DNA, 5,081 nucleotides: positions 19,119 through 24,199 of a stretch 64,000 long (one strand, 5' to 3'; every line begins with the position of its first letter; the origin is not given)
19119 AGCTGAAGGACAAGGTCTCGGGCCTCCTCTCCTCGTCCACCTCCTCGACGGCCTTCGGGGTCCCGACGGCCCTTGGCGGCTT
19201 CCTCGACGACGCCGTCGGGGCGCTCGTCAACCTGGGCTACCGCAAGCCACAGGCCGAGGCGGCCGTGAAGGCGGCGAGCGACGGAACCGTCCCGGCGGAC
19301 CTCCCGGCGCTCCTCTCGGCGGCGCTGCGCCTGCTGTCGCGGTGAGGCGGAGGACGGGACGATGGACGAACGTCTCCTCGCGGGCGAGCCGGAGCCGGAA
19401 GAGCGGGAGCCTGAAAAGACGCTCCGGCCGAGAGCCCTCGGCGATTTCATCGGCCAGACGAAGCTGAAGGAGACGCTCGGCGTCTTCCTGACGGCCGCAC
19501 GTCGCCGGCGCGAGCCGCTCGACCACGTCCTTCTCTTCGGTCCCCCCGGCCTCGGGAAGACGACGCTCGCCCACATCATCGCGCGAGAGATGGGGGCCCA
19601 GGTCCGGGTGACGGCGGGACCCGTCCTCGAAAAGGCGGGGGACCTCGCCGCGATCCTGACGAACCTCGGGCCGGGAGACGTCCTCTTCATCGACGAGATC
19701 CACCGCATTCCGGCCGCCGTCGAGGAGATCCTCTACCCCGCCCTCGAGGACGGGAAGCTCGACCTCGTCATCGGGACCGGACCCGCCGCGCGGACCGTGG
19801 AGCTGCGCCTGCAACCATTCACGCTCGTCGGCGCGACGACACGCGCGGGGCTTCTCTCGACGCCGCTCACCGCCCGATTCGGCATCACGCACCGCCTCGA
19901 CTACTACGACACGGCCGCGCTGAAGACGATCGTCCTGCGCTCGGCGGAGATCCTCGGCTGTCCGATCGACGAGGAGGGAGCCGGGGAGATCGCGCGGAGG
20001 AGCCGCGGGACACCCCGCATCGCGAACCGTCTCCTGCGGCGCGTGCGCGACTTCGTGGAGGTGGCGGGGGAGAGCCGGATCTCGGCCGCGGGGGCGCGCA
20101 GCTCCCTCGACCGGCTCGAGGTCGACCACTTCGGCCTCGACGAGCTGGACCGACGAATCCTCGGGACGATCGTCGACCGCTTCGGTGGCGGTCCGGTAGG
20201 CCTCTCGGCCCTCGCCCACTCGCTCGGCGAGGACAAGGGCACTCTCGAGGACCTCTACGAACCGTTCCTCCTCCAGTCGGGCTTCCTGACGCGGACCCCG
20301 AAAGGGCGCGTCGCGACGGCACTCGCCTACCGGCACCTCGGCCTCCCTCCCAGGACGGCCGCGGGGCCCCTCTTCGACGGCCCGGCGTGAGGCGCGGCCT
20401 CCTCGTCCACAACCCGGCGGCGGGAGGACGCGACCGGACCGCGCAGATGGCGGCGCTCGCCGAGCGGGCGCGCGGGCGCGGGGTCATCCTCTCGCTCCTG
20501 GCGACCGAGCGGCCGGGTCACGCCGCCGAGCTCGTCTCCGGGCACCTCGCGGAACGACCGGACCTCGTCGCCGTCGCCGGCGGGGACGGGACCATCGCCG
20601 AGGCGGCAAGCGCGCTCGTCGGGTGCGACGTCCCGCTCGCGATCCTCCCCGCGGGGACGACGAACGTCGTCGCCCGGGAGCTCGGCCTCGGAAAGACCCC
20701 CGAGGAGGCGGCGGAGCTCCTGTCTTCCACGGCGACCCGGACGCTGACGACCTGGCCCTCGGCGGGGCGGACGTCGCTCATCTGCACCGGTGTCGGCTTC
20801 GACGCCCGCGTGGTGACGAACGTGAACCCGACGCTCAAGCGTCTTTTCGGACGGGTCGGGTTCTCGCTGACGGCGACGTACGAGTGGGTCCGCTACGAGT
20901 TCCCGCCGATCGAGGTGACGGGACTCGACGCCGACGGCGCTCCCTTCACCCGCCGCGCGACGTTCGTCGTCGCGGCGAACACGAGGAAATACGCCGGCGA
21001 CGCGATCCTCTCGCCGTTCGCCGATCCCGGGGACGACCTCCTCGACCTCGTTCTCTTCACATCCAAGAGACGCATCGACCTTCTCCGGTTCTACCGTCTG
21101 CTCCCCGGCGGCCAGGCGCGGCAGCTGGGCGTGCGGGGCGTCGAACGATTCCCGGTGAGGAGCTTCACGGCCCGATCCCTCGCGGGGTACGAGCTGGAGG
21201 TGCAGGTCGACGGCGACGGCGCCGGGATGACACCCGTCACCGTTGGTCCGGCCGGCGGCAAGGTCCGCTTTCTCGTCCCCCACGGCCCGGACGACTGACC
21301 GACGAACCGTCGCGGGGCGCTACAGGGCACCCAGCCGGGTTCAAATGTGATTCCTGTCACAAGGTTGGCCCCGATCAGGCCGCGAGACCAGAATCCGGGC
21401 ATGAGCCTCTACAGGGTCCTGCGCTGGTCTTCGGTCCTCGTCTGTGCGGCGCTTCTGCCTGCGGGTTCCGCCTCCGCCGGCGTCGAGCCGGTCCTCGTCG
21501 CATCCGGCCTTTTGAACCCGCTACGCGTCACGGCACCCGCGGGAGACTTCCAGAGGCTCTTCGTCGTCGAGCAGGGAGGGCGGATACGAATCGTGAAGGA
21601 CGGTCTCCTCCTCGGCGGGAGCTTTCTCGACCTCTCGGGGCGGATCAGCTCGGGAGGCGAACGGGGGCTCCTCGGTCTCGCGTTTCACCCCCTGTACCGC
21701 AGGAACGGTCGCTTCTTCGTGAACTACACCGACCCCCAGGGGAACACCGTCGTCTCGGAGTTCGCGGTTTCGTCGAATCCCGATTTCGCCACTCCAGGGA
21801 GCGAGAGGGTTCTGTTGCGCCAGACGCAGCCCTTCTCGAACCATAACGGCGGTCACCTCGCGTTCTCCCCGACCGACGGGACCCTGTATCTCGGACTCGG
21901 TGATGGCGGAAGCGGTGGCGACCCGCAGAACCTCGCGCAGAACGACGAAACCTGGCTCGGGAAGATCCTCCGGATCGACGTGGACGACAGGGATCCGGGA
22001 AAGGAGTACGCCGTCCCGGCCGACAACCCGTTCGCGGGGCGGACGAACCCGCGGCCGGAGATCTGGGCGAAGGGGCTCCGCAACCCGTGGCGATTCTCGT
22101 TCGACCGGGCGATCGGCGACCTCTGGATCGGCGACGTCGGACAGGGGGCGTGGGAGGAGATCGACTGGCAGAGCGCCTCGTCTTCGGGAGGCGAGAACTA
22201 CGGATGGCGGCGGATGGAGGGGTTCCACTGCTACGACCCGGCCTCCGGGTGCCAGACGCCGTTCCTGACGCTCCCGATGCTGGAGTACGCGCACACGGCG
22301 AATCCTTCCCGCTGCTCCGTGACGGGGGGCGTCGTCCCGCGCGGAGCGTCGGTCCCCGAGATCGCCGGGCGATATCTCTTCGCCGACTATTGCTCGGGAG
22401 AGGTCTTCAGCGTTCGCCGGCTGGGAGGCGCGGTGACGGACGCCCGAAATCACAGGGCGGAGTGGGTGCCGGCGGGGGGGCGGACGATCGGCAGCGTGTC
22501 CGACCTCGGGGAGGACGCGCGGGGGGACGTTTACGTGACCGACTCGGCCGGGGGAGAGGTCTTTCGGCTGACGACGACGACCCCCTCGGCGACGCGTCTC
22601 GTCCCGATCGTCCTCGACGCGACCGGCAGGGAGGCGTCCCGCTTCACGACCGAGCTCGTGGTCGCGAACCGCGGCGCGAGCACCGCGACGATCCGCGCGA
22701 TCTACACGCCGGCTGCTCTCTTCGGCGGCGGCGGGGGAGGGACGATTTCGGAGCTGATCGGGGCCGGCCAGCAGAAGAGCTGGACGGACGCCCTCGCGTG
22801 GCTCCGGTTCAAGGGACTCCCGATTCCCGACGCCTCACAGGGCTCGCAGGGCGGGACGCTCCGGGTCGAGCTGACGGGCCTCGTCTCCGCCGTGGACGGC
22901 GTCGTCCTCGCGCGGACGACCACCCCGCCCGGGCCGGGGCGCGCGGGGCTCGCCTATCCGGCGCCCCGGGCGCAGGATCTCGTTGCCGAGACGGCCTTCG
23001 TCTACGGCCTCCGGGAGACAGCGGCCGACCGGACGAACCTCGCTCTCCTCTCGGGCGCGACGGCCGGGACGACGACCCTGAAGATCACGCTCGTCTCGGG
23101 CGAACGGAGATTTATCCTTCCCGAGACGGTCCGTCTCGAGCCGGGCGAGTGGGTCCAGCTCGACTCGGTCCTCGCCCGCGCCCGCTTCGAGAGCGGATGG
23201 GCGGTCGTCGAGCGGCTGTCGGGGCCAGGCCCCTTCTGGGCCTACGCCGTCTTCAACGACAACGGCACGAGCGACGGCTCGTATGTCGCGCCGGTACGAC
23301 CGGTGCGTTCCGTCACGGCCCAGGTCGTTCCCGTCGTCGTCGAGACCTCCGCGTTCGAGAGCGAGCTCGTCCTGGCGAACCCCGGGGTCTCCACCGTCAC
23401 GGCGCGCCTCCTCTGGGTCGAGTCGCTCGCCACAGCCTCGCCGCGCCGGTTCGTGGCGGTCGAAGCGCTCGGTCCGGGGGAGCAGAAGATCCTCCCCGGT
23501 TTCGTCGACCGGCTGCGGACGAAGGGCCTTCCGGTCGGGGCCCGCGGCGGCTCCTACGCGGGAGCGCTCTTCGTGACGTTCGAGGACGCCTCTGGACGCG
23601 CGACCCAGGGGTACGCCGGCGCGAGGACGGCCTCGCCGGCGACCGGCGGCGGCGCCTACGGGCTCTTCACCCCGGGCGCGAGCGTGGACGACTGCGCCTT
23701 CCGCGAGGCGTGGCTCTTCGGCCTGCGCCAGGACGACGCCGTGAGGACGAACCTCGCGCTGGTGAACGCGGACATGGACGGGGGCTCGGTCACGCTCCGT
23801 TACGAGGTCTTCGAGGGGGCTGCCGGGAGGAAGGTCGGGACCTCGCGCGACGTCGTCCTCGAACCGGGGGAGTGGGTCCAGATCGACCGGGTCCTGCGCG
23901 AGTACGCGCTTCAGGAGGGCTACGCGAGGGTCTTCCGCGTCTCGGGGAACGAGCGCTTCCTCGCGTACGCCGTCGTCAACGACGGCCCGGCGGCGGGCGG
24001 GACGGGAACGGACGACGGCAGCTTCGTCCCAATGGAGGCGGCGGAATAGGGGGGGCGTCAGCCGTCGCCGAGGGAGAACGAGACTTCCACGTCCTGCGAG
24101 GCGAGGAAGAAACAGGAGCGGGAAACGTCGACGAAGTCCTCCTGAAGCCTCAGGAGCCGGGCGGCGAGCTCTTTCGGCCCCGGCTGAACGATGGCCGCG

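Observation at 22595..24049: Unassigned ~480-aa tandem C-terminal cassette shared by three unrelated secreted enzymes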

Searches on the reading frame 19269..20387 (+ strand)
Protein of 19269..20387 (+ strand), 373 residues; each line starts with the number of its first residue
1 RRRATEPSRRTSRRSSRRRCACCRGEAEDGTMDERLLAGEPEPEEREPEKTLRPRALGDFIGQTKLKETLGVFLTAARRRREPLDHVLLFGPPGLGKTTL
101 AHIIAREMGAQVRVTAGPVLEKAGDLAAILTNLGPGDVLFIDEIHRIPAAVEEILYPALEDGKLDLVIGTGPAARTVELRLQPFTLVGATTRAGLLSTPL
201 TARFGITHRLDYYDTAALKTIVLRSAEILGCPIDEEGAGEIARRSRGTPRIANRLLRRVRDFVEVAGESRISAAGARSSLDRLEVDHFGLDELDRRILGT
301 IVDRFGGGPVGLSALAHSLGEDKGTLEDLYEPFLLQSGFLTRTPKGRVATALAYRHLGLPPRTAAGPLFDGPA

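Call 38: search_protein_families(library=pfam, proteins=[window:19269-20387:+], max_evalue=0.001)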
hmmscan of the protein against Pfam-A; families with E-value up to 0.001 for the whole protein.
window:19269-20387:+ (373 aa): 12 families
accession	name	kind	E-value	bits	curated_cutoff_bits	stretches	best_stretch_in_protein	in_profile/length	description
PF05496.18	RuvB_N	-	8.5e-75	250.3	27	1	52-210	1-159/159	Holliday junction DNA helicase RuvB P-loop domain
PF17864.7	AAA_lid_4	-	2.5e-30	104.5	27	1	213-286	1-74/74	RuvB AAA lid domain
PF05491.19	RuvB_C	-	3.8e-23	81.7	24.7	1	288-357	2-71/72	RuvB C-terminal winged helix domain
PF00004.35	AAA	-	7.8e-18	65.6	21.2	1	87-208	1-127/131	ATPase family associated with various cellular activities (AAA)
PF07728.20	AAA_5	-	1.3e-10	41.9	22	1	131-202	62-137/139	AAA domain (dynein-related subfamily)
PF06068.19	TIP49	-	5e-06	26.4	23.8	1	58-114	24-80/347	TIP49 P-loop domain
PF13191.12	AAA_16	-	6.7e-06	27.1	32.6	0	63-116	5-57/167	AAA ATPase domain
PF13173.12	AAA_14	-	0.00019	21.9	27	1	87-171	5-97/129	AAA domain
PF01078.27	Mg_chelatase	-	0.00032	20.6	20.3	0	85-105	23-43/207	Magnesium chelatase, subunit ChlI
PF07724.20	AAA_2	-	0.00044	20.8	27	0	135-165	75-105/166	AAA domain (Cdc48 subfamily)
PF00158.32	Sigma54_activat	-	0.00062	19.9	20.2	0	136-169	94-127/168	Sigma-54 interaction domain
PF20720.3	nSTAND3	-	0.00073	19.7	27.2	0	85-111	18-44/155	Novel STAND NTPase 3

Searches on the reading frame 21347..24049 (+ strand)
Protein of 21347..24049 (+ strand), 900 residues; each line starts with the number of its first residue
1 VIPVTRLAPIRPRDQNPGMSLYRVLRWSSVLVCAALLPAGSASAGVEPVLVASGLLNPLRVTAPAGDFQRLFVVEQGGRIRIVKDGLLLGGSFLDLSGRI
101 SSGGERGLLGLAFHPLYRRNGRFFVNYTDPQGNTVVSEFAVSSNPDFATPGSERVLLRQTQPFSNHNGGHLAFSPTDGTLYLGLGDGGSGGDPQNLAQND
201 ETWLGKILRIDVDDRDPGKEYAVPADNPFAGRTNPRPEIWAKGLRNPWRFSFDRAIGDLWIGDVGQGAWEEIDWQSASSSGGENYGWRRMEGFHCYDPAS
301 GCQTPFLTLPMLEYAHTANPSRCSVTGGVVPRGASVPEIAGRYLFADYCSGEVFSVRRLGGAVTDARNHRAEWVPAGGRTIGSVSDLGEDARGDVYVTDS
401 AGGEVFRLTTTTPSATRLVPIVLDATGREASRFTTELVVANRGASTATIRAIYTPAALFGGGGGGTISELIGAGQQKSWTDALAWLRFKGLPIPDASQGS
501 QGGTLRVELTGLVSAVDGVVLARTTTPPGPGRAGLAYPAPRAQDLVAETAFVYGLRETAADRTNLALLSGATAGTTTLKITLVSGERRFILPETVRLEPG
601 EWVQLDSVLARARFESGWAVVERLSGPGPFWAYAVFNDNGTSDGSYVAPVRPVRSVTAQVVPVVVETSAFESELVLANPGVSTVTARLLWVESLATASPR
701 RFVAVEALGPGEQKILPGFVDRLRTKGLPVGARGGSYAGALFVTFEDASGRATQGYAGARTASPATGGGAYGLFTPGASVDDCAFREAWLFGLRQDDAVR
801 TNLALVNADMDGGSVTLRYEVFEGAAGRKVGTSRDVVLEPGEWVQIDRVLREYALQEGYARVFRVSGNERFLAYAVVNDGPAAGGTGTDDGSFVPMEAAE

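Call 4: search_protein_families(library=pfam, proteins=[window:21347-24049:+], max_evalue=1)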
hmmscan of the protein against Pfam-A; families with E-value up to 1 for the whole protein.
window:21347-24049:+ (900 aa): 1 family
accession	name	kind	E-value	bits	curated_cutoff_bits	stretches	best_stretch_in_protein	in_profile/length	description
PF07995.17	GSDH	-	6.5e-34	118.1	25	1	65-399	10-323/332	Glucose / Sorbosone dehydrogenase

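Call 5: search_protein_families(library=ncbifam, proteins=[window:21347-24049:+], max_evalue=1)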
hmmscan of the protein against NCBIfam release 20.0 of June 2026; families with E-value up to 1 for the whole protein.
window:21347-24049:+ (900 aa): 1 family
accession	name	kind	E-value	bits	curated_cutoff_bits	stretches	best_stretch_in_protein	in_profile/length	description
TIGR03606.1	non_repeat_PQQ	subfamily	2.2e-07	30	434.55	1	93-294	66-274/454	glucose/sorbosone family PQQ-dependent dehydrogenase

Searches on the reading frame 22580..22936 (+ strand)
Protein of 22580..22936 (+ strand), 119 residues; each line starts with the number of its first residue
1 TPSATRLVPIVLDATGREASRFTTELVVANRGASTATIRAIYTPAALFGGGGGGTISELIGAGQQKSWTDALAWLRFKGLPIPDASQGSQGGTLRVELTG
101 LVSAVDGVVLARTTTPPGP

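Call 74: search_solved_structures(query=A5, max_evalue=10, show_alignments=2)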
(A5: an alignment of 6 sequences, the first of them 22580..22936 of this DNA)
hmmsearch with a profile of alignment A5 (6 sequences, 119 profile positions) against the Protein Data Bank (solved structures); distinct sequences matched with E-value up to 10: 0.
